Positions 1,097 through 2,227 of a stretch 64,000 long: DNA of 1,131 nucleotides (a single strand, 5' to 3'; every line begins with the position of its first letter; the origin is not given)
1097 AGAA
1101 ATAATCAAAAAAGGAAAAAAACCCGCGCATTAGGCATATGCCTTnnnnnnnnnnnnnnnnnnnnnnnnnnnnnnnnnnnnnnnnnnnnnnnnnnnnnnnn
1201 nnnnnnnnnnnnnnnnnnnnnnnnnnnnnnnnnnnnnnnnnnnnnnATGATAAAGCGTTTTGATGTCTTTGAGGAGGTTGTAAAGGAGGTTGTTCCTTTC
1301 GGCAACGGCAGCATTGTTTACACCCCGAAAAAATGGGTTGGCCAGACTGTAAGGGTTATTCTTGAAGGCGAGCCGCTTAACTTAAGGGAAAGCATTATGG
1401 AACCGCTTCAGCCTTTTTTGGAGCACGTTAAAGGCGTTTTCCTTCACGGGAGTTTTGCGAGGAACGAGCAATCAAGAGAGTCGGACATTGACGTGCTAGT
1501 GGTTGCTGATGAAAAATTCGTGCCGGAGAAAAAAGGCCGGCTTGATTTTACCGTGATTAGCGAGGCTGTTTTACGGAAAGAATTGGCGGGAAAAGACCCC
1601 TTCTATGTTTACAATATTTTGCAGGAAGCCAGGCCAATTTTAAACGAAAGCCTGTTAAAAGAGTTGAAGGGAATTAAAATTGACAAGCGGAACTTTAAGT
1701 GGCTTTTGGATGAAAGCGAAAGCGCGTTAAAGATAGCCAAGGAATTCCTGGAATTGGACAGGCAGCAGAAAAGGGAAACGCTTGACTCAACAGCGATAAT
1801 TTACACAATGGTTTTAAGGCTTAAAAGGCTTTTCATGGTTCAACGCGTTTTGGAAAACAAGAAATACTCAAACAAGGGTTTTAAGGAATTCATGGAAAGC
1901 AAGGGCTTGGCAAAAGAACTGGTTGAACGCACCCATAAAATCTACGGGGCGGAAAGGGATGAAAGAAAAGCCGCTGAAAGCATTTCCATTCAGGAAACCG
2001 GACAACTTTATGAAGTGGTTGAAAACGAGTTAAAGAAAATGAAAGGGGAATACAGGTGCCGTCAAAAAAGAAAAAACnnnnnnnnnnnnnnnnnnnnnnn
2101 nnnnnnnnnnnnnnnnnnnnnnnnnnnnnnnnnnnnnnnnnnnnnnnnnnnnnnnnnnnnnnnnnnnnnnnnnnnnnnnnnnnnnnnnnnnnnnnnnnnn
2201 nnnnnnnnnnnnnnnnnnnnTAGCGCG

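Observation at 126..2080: Two tandem MNT-HEPN modules: one split with no start codon for the HEPN part, one fully fused behind an AbrB-like domain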

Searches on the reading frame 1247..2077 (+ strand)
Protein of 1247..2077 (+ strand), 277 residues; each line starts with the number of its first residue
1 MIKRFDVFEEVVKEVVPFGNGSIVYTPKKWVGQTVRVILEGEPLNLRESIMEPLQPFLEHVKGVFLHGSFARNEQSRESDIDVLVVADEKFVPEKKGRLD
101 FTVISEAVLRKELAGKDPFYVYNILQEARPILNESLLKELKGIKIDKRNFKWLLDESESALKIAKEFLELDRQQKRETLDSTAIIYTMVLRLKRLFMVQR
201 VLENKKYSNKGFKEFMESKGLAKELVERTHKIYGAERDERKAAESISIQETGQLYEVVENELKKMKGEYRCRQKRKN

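Call 9: search_protein_families(library=pfam, proteins=[window:1247-2077:+], max_evalue=1)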
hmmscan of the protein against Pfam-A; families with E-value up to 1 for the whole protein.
window:1247-2077:+ (277 aa): 9 families
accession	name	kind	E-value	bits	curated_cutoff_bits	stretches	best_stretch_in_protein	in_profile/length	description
PF01909.29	NTP_transf_2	-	7.8e-09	36.2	21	1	59-123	13-47/93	Nucleotidyltransferase domain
PF18765.7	Polbeta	-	1.6e-08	35.1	26.9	1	59-138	11-82/93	Polymerase beta, Nucleotidyltransferase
PF09853.14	DUF2080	-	0.0036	17.5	21.5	1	13-38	20-45/50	Putative transposon-encoded protein (DUF2080)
PF12633.13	Adenyl_cycl_N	-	0.013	15.9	27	1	59-99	90-130/199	Adenylate cyclase NT domain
PF19894.4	DUF6367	-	0.024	14.8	25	1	141-181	74-114/142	Family of unknown function (DUF6367)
PF07354.18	Sp38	-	0.03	14.7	23.1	1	218-274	20-74/100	Zona-pellucida-binding protein (Sp38) N-terminal Ig domain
PF22600.2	MTPAP-like_central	-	0.13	12.7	27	1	46-104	25-83/139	Poly(A) RNA polymerase, mitochondrial-like, central palm domain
PF22014.2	DUF6932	-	0.15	12.9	27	1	63-100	53-89/142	Family of unknown function (DUF6932)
PF05288.16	Pox_A3L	-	0.24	11.9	25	1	143-174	23-54/70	Poxvirus A3L Protein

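Call 11: find_encoding_contigs(protein=window:1247-2077:+, flank=5000)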
Protein window:1247-2077:+ (277 aa): no gene with exactly this product is on record in the collection.

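Call 12: find_homologous_proteins(query=window:1247-2077:+)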
Query window:1247-2077:+ (277 aa): 93 proteins with E <= 0.001 among 2521 candidates.
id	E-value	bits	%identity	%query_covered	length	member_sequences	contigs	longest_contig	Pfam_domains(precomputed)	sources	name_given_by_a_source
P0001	3.0e-173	592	100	100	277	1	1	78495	PF18765.8,PF01909.30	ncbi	ncbi:MAG: DUF2080 family transposase-associated protein [Candidatus Diapherotrites archaeon]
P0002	9.8e-121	420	70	100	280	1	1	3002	PF18765.8,PF01909.30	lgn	-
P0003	1.6e-118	413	69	100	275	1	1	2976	PF18765.8,PF01909.30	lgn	-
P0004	7.2e-117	408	69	100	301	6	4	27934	PF18765.8,PF01909.30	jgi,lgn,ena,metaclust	metaclust:\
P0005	1.5e-114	400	70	96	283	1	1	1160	PF18765.8,PF01909.30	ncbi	-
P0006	1.9e-113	396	66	100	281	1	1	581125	PF18765.8,PF01909.30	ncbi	ncbi:MAG: DUF2080 family transposase-associated protein [Candidatus Diapherotrites archaeon]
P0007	4.5e-113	395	65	99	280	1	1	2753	PF18765.8,PF01909.30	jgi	jgi:predicted nucleotidyltransferase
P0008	8.3e-113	394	64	100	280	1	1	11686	PF18765.8,PF01909.30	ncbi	-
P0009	3.9e-112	392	65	100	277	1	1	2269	PF18765.8,PF01909.30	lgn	-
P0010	3.5e-111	389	65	100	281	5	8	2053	PF18765.8,PF01909.30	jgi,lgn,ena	-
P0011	6.3e-111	388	65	100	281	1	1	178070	PF18765.8,PF01909.30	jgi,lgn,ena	-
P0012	8.5e-111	388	64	100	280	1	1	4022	PF18765.8,PF01909.30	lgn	-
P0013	1.2e-110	387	65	100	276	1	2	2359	PF18765.8,PF01909.30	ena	-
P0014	2.2e-110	386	64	100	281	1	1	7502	PF18765.8,PF01909.30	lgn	-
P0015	7.9e-108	378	63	100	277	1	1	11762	PF18765.8,PF01909.30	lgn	-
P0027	2.0e-66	242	47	95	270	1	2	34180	PF18765.8,PF12633.14,PF09853.15,PF01909.30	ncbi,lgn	ncbi:MAG: DUF2080 family transposase-associated protein [archaeon]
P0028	2.1e-64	236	45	95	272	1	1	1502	PF18765.8,PF12633.14,PF09853.15,PF01909.30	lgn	-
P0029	4.1e-64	235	47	95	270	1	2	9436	PF18765.8,PF09853.15,PF01909.30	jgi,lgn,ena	-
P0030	1.1e-63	233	45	95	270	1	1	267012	PF18765.8,PF09853.15,PF01909.30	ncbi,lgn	-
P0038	5.9e-60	221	44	95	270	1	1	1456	PF18765.8,PF09853.15,PF01909.30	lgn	-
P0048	1.3e-57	213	42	95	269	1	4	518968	PF18765.8,PF12633.14,PF09853.15,PF01909.30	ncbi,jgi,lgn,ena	-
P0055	2.0e-56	210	40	99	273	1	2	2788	PF18765.8,PF09853.15,PF01909.30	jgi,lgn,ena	-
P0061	4.1e-55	205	42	96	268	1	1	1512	PF18765.8,PF09853.15,PF01909.30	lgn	-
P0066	3.7e-53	199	38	96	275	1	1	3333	PF18765.8,PF09853.15,PF01909.30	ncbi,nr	ncbi:MAG: DUF2080 family transposase-associated protein [Candidatus Diapherotrites archaeon]|nr:DUF2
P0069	1.1e-51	194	40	95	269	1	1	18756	PF18765.8,PF09853.15,PF01909.30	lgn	-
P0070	1.7e-51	193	38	95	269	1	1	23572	PF18765.8,PF09853.15,PF01909.30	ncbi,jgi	-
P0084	7.4e-44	168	35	94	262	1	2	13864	PF18765.8,PF01909.30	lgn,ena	-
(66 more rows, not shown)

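Call 14: find_encoding_contigs(protein=P0006, flank=4000, max_places=3)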
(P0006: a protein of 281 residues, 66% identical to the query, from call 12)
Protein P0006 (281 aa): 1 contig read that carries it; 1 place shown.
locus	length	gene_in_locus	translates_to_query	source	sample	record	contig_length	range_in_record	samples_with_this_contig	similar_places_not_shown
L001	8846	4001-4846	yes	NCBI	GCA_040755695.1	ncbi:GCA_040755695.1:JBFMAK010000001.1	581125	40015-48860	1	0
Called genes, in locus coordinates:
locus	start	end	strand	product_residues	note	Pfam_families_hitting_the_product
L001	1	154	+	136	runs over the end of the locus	-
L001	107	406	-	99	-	PF05591:T6SS_VipA (weak)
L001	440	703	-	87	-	PF17723:RHH_8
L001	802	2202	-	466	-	PF04055:Radical_SAM, PF13353:Fer4_12 (weak), PF13186:SPASM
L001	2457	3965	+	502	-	-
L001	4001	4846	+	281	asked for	PF01909:NTP_transf_2, PF18765:Polbeta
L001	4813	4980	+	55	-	-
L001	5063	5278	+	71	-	PF01192:RNA_pol_Rpb6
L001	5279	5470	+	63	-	PF00833:Ribosomal_S17e (weak)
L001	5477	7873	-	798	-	PF02463:SMC_N, PF13175:AAA_15, PF13555:AAA_29 (faint), PF13558:SbcC_Walker_B (weak)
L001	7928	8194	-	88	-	PF00736:EF1_GNE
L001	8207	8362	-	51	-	PF07754:Ribosomal_aS21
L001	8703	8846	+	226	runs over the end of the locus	PF13847:Methyltransf_31, PF08241:Methyltransf_11, PF08242:Methyltransf_12 (weak), PF13649:Methyltransf_25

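Call 15: find_encoding_contigs(protein=P0011, flank=4000, max_places=3)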
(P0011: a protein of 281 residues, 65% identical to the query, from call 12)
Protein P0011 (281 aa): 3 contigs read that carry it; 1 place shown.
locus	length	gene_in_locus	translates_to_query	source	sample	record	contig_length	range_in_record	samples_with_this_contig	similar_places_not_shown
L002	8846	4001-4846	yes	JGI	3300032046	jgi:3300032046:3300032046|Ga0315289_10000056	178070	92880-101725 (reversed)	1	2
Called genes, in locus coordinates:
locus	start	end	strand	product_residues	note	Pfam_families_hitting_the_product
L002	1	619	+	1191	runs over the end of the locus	PF14890:Intein_splicing, PF14528:LAGLIDADG_3 (weak), PF01935:DUF87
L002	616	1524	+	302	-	-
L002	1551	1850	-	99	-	-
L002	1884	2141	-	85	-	PF17723:RHH_8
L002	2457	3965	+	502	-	-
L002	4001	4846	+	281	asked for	PF01909:NTP_transf_2, PF18765:Polbeta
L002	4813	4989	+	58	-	-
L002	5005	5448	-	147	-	PF00293:NUDIX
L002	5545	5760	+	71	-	PF01192:RNA_pol_Rpb6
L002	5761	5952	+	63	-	PF00833:Ribosomal_S17e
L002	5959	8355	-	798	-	PF02463:SMC_N, PF13175:AAA_15, PF13476:AAA_23 (faint), PF13555:AAA_29 (weak), PF04423:Rad50_zn_hook (weak), PF13304:AAA_21 (weak), PF13558:SbcC_Walker_B (weak)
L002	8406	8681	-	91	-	PF00736:EF1_GNE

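Call 16: find_encoding_contigs(protein=P0004, flank=4000, max_places=4)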
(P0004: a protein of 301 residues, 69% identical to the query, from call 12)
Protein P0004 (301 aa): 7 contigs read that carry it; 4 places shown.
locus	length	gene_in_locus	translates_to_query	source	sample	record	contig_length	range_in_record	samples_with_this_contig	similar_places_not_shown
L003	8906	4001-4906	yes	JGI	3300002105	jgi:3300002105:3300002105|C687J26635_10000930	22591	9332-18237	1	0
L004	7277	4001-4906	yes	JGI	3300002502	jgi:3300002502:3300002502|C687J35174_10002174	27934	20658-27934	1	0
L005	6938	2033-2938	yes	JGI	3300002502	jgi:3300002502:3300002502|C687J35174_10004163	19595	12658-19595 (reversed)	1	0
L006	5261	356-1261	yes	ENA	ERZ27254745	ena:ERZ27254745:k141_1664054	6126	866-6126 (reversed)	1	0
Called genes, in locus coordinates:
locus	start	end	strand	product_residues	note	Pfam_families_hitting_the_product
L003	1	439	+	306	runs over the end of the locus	PF00557:Peptidase_M24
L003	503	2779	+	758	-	-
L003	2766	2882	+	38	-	-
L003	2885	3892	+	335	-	-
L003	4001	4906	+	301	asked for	PF01909:NTP_transf_2, PF18765:Polbeta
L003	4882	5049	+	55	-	-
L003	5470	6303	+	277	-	PF01909:NTP_transf_2, PF18765:Polbeta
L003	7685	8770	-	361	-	PF14528:LAGLIDADG_3 (faint)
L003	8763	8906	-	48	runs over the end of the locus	-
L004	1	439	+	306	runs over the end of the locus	PF00557:Peptidase_M24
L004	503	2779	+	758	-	-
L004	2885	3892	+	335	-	-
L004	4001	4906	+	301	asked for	PF01909:NTP_transf_2, PF18765:Polbeta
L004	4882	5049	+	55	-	-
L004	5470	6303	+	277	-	PF01909:NTP_transf_2, PF18765:Polbeta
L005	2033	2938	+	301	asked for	PF01909:NTP_transf_2, PF18765:Polbeta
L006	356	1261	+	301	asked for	PF01909:NTP_transf_2, PF18765:Polbeta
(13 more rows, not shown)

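Call 24: find_related_loci(query=A1, collection=genome_contigs, flank=3000)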
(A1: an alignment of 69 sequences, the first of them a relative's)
Query A1 (277 aa) in genome_contigs; peptide patterns used: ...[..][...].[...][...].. (x = any residue, [..] = any of these).
77 stretches matched a pattern; 63 encode a relative of the query (tblastn E <= 1e-3); 63 distinct loci.
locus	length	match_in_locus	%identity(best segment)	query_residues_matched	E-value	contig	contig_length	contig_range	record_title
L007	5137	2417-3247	69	1-277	4e-128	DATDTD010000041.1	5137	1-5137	MAG TPA_asm: archaeon isolate SMAG_U8022 k141_2468004, whole genome shotgun sequence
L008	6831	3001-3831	64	1-277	1e-121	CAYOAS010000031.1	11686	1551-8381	MAG TPA_asm: uncultured archaeon isolate binchicken_co376_240 genome assembly, contig: NODE_6246_length_11686_cov_5.9914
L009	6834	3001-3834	63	1-277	5e-112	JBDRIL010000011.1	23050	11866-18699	MAG: archaeon isolate MEGAHIT-group-1.583 k141_4534008, whole genome shotgun sequence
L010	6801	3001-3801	63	1-267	4e-104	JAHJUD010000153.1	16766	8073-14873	MAG: Candidatus Micrarchaeota archaeon isolate OS_PC_MetaG.mb.82 OS_PC_MetaG.mb.82_k141_726488, whole genome shotgun seq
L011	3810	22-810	62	1-266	6e-99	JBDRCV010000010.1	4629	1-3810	MAG: archaeon isolate MEGAHIT-group-1.210 k141_3566210, whole genome shotgun sequence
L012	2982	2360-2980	64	1-207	3e-92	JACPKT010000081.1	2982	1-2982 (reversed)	MAG: Candidatus Iainarchaeum archaeon isolate NC_groundwater_502_Ag_S-0.1um_40_6 S35_SO-1_scaffold_276068, whole genome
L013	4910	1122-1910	47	1-264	3e-75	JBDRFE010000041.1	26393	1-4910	MAG: archaeon isolate MEGAHIT-group-1.353 k141_278893, whole genome shotgun sequence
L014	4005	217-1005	45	1-264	4e-72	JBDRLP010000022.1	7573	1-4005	MAG: Candidatus Iainarchaeum archaeon isolate MEGAHIT-group-1.784 k141_168917, whole genome shotgun sequence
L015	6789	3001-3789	45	1-264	6e-72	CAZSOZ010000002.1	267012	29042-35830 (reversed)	MAG TPA_asm: uncultured archaeon isolate SRP141376_co4_183 genome assembly, contig: NODE_21_length_267012_cov_11.067400,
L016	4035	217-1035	44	1-274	2e-71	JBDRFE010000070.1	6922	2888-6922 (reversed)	MAG: archaeon isolate MEGAHIT-group-1.353 k141_5922243, whole genome shotgun sequence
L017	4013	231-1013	42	1-262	7e-68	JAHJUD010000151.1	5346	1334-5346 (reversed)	MAG: Candidatus Micrarchaeota archaeon isolate OS_PC_MetaG.mb.82 OS_PC_MetaG.mb.82_k141_671707, whole genome shotgun seq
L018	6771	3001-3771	45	1-258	2e-66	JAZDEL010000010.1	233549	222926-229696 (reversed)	MAG: Candidatus Iainarchaeum archaeon isolate MEGAHIT-group-0.15 k141_18788792, whole genome shotgun sequence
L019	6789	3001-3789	42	1-264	2e-65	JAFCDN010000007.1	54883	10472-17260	MAG: Candidatus Iainarchaeum archaeon isolate Meg19_1012_Bin_505 Meg19_1012_Bin_505_scaffold_650, whole genome shotgun s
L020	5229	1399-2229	41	1-276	6e-63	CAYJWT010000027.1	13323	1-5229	MAG TPA_asm: uncultured archaeon isolate ERP125453_co1_509 genome assembly, contig: NODE_5039_length_13323_cov_5.678701,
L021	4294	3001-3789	42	1-264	4e-62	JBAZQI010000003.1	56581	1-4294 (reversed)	MAG: archaeon isolate SO_2017_SWC_5 scaffold_536_c1_LP-4_2017, whole genome shotgun sequence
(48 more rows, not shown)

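Call 26: predict_structure(alignment_id=A1)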
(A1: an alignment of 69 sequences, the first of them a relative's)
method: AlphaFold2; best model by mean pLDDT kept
length: 277 residues; sequences in the alignment: 69
mean_pLDDT: 91.7   pTM: 0.79
mean pLDDT of the five models: 91.7, 91.2, 91.0, 90.3, 89.8
residues with pLDDT >= 90: 207; 70-90: 54; 50-70: 16; < 50: 0
segments of 3 or more residues with pLDDT < 50: none
pLDDT, mean of each block of 10 residues (from residue 1): 70 79 74 85 77 96 96 87 97 92 97 92 96 97 94 97 97 95 96 98 94 98 97 92 93 98 98 86
secondary structure, 60 per line:
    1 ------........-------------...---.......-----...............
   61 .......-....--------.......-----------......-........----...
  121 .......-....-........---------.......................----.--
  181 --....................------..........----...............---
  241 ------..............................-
elements in order: E7-14 E34-40 H46-60 E61-67 H69-72 E81-87 E99-104 H106-113 H118-127 E129-132 H134-141 H151-173 H183-202 H209-218 H223-237 H248-276

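Call 35: search_protein_families(library=pfam, alignment_id=A1, max_evalue=0.01)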
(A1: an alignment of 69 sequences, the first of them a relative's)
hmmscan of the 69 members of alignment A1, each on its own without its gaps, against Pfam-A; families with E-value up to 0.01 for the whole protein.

A. member 1, P0001 (277 aa): 3 families
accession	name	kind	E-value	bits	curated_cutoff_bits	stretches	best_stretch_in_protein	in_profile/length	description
PF01909.29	NTP_transf_2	-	7.8e-09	36.2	21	1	59-123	13-47/93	Nucleotidyltransferase domain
PF18765.7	Polbeta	-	1.6e-08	35.1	26.9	1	59-138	11-82/93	Polymerase beta, Nucleotidyltransferase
PF09853.14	DUF2080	-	0.0036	17.5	21.5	1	13-38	20-45/50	Putative transposon-encoded protein (DUF2080)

B. families by the number of members that match (of 69 scanned): 11 families
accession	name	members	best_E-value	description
PF18765.7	Polbeta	69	2.4e-14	Polymerase beta, Nucleotidyltransferase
PF01909.29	NTP_transf_2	69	5.5e-13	Nucleotidyltransferase domain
PF09853.14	DUF2080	57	1.8e-06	Putative transposon-encoded protein (DUF2080)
PF22600.2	MTPAP-like_central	42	3.7e-05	Poly(A) RNA polymerase, mitochondrial-like, central palm domain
PF12633.13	Adenyl_cycl_N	41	1.1e-06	Adenylate cyclase NT domain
PF03445.19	DUF294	6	0.00032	Putative nucleotidyltransferase DUF294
PF22014.2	DUF6932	4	0.0029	Family of unknown function (DUF6932)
PF20879.2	SidM_N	3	0.0018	SidM, N-terminal domain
PF14792.12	DNA_pol_B_palm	3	0.0019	DNA polymerase beta palm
PF12668.12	DUF3791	1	0.00071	Protein of unknown function (DUF3791)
PF20750.3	PAP_NTPase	1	0.0068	Poly(A) polymerase nucleotidyltransferase domain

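Call 52: search_protein_families(library=ncbifam, proteins=[window:1247-2077:+], max_evalue=0.1)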
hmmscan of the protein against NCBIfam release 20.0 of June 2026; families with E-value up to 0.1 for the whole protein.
window:1247-2077:+ (277 aa): 6 families
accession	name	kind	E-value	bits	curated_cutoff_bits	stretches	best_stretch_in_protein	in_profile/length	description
NF051895.1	anti_phage_HalB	equivalog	6e-10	39.1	190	1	65-165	3-101/211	anti-phage Hailong system nucleotidyltransferase HalB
NF033496.0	DUF2080_fam_acc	subfamily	2.9e-08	33.1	22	1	11-39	4-32/34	DUF2080 family transposase-associated protein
NF047752.1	MntA_antitoxin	equivalog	2.3e-05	24.2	60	1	60-90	6-36/106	type VII toxin-antitoxin system MntA family adenylyltransferase antitoxin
NF012212.1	ANT_9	subfamily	0.00016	21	340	1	57-99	17-59/249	aminoglycoside nucleotidyltransferase ANT(9)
NF045909.1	ANT_9_Ic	equivalog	0.021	14.1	505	1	61-99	27-65/259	aminoglycoside nucleotidyltransferase ANT(9)-Ic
NF040958.1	linco_LnuH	exception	0.032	13.7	540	1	59-95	18-56/256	lincosamide nucleotidyltransferase Lnu(H)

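Call 53: search_protein_families(library=padloc, proteins=[window:1247-2077:+], max_evalue=0.1)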
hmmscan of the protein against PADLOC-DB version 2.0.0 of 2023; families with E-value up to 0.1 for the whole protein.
window:1247-2077:+ (277 aa): 9 families
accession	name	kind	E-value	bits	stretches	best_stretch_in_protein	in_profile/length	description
PDLC04368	PDC-M05A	-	7.7e-09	33.7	1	46-89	92-135/201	-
PDLC04903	PDC-S09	-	1.1e-08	33.4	1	58-99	23-64/108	-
PDLC04906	PDC-S09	-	5.9e-07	27.8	1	60-90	23-53/98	-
PDLC04904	PDC-S09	-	3.7e-06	25.1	1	61-90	25-54/104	-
PDLC04902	PDC-S09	-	9.9e-06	23.8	1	60-89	20-49/97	-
PDLC04907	PDC-S09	-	3.3e-05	22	1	60-96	26-62/114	-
PDLC04369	PDC-M05A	-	6.6e-05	20.6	1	60-89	102-131/201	-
PDLC04372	PDC-M05A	-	0.0003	19.1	1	46-89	61-104/167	-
PDLC04905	PDC-S09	-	0.0086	14.4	1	60-90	20-51/101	-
